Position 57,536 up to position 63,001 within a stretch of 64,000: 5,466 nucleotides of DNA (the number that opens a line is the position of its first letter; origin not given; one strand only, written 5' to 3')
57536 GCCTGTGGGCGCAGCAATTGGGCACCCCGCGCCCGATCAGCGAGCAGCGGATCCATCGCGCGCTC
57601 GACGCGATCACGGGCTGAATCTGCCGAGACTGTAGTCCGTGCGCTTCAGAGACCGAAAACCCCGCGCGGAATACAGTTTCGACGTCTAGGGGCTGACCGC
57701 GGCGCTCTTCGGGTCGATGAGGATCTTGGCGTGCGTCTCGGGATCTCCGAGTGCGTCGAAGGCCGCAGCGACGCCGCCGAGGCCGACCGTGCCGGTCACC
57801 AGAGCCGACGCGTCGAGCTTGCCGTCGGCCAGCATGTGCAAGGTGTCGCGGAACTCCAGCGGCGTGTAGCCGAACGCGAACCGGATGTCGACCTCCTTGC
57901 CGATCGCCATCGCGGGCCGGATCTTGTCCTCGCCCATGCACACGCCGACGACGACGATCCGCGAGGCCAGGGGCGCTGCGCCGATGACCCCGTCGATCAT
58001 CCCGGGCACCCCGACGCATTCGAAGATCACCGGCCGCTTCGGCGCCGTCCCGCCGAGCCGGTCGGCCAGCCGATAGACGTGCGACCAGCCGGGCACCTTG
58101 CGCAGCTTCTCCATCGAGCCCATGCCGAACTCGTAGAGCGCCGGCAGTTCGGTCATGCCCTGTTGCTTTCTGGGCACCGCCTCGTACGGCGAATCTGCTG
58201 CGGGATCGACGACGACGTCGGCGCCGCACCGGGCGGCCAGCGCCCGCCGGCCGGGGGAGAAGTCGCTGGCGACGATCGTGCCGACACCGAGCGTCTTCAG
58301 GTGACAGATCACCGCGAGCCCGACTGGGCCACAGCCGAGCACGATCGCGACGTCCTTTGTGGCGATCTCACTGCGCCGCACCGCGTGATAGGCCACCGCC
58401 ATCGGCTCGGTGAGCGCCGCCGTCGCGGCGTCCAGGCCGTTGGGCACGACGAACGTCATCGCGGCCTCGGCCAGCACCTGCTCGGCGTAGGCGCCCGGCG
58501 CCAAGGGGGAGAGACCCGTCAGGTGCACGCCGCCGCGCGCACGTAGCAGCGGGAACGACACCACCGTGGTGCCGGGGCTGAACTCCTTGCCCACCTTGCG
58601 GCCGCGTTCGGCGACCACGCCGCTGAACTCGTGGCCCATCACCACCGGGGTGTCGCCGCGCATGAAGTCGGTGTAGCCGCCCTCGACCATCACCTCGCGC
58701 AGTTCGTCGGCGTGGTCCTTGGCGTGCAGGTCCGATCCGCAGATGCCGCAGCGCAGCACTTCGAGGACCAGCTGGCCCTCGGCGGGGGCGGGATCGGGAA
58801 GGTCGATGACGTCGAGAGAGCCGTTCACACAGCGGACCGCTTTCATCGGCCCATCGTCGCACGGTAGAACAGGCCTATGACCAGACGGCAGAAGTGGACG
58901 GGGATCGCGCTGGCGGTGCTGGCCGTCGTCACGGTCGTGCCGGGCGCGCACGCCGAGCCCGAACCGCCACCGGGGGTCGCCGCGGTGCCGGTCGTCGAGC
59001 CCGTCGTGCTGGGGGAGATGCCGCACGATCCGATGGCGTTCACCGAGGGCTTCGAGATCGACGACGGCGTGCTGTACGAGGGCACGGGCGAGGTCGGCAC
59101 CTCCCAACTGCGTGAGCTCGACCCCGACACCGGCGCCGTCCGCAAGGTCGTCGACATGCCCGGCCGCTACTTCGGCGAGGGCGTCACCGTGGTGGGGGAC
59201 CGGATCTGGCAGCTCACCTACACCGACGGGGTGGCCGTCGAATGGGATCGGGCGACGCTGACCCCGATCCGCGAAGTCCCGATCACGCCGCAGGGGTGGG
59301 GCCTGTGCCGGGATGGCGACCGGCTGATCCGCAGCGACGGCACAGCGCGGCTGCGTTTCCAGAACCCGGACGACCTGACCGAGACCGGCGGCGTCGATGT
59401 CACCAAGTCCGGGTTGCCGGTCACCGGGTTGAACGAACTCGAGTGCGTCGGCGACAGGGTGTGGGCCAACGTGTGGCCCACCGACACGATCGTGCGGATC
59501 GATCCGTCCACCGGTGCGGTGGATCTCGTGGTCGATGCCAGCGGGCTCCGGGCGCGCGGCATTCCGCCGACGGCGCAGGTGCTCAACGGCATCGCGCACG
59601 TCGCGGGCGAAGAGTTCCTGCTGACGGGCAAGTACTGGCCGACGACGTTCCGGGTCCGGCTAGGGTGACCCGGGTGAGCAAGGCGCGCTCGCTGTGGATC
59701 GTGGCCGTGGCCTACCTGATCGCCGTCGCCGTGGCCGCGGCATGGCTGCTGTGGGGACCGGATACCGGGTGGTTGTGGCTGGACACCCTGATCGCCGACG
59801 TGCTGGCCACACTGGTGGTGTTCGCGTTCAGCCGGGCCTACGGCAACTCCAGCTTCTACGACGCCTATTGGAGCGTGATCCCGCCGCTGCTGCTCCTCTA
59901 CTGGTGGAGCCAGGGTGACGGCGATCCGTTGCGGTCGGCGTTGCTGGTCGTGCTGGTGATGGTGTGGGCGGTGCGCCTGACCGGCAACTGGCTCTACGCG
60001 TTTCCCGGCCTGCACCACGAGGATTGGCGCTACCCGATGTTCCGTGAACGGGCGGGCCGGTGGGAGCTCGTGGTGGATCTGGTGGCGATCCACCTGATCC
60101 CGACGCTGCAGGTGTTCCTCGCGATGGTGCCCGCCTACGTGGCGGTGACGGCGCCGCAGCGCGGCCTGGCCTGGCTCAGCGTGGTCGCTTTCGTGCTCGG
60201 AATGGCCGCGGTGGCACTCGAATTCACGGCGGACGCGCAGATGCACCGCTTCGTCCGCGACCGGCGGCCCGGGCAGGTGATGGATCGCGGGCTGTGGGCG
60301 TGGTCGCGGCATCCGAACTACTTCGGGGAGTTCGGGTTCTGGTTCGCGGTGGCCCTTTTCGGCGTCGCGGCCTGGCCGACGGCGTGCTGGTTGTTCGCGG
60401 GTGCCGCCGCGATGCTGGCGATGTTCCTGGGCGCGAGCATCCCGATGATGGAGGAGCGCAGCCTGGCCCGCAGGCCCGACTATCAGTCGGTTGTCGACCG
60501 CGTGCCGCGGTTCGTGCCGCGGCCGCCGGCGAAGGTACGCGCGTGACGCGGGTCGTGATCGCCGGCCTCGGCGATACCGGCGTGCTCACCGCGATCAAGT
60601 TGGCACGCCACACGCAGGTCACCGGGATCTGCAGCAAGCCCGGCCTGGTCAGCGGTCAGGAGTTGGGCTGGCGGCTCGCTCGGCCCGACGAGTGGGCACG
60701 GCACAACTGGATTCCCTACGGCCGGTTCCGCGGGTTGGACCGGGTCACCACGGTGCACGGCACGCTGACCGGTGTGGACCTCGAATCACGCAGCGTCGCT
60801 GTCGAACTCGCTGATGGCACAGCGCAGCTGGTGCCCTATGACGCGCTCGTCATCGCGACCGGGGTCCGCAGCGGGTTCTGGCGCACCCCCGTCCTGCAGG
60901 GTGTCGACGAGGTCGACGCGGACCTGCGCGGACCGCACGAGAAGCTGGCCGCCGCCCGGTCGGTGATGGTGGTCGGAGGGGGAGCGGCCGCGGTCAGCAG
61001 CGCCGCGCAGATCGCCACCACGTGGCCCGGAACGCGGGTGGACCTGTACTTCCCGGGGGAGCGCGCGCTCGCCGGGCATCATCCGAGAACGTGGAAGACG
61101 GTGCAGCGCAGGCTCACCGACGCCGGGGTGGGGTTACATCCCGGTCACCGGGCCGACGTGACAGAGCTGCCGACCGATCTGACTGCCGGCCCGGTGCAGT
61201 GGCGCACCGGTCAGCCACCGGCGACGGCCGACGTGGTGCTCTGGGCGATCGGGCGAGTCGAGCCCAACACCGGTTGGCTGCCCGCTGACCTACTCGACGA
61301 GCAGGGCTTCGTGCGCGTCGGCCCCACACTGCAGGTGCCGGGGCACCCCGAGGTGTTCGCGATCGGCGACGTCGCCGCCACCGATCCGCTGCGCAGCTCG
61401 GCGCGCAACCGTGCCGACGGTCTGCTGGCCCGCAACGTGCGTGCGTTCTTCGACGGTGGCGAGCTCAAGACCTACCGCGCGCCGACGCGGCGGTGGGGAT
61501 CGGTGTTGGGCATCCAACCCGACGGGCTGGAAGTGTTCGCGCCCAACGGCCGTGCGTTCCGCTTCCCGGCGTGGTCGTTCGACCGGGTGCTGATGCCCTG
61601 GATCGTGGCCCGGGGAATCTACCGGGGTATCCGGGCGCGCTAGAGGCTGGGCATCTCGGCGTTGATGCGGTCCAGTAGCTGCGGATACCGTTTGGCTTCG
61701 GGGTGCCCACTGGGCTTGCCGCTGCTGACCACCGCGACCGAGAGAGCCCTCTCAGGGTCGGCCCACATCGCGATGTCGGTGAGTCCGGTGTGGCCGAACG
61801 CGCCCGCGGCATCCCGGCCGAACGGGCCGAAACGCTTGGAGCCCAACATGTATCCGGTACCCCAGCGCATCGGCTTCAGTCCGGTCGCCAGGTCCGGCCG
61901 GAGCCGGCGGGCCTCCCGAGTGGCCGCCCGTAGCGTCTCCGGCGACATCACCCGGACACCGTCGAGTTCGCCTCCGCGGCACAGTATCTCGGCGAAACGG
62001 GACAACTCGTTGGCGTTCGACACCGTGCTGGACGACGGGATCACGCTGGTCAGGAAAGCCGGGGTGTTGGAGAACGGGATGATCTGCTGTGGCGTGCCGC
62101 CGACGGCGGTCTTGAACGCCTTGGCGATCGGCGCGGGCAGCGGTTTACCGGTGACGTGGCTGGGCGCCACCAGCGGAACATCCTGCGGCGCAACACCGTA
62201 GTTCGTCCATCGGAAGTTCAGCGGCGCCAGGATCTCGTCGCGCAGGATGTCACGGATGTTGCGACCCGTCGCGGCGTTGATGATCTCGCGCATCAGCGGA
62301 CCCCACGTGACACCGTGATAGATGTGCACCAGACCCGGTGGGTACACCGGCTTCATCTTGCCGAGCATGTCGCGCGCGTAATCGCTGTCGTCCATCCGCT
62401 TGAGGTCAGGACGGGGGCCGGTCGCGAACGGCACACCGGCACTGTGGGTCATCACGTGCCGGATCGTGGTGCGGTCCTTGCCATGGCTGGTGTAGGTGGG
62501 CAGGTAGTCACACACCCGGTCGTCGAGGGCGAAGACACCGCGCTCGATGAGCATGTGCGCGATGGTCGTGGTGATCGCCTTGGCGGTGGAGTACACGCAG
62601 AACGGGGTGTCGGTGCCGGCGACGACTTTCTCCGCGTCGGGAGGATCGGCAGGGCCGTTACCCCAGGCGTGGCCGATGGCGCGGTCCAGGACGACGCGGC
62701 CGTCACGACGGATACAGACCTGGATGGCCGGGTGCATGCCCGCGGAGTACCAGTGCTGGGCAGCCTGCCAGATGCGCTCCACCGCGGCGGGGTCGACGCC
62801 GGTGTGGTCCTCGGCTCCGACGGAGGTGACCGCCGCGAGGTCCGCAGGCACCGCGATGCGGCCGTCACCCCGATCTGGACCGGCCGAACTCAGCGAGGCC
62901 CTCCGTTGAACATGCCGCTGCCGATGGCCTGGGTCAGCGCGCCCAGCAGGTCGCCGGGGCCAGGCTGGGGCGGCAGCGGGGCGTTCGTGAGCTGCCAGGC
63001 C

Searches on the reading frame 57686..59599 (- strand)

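Call 41: search_protein_families(library=pfam, proteins=[window:57686-59599:-], max_evalue=0.001)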
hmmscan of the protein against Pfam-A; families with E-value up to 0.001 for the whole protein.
window:57686-59599:- (637 aa): 2 families
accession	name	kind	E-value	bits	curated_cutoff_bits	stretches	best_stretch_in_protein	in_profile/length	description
PF00107.32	ADH_zinc_N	-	1.3e-13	51.5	31.8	1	425-591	1-128/129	Zinc-binding dehydrogenase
PF08240.17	ADH_N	-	5.4e-12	46.3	23.5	1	274-386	2-103/104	Alcohol dehydrogenase GroES-like domain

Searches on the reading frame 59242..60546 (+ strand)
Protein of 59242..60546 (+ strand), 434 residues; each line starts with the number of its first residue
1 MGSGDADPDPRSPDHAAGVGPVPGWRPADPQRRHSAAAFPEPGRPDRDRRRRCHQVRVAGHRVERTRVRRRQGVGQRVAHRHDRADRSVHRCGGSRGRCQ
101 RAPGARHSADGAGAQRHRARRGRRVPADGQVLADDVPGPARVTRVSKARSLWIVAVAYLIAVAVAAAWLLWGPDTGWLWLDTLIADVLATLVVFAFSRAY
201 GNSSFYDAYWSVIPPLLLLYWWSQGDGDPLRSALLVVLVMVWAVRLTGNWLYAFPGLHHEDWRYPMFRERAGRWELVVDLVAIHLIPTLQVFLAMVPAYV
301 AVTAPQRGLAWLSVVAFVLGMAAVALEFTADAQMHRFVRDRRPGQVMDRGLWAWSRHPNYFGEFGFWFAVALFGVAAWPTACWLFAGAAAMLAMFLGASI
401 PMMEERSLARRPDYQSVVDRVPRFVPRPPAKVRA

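Call 41: search_protein_families(library=pfam, proteins=[window:59242-60546:+], max_evalue=0.001)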
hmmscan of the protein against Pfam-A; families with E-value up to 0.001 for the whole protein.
window:59242-60546:+ (434 aa): 2 families
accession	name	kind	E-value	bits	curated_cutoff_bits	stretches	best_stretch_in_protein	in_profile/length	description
PF06966.17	DUF1295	-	2.1e-42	145.7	20.4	1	194-419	2-233/235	Protein of unknown function (DUF1295)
PF04140.19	ICMT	-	8.1e-06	26.6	24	1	341-392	30-81/95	Isoprenylcysteine carboxyl methyltransferase (ICMT) family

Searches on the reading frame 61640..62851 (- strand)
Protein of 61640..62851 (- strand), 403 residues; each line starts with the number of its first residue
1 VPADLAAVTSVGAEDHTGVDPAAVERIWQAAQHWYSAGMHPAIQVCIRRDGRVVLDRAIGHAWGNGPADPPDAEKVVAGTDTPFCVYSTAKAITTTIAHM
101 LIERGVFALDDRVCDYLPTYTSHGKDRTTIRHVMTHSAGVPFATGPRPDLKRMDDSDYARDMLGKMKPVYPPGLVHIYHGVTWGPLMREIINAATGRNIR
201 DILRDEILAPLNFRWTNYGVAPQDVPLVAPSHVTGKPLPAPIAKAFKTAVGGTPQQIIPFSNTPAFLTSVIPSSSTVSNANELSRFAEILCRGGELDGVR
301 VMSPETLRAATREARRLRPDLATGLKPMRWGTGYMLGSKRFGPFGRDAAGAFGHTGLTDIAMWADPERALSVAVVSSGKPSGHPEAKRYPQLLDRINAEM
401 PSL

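Call 41: search_protein_families(library=pfam, proteins=[window:61640-62851:-], max_evalue=0.001)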
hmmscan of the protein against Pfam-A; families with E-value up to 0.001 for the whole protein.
window:61640-62851:- (403 aa): 1 family
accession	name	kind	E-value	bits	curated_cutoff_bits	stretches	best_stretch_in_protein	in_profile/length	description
PF00144.29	Beta-lactamase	-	4.6e-61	207.3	27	1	36-391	6-323/329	Beta-lactamase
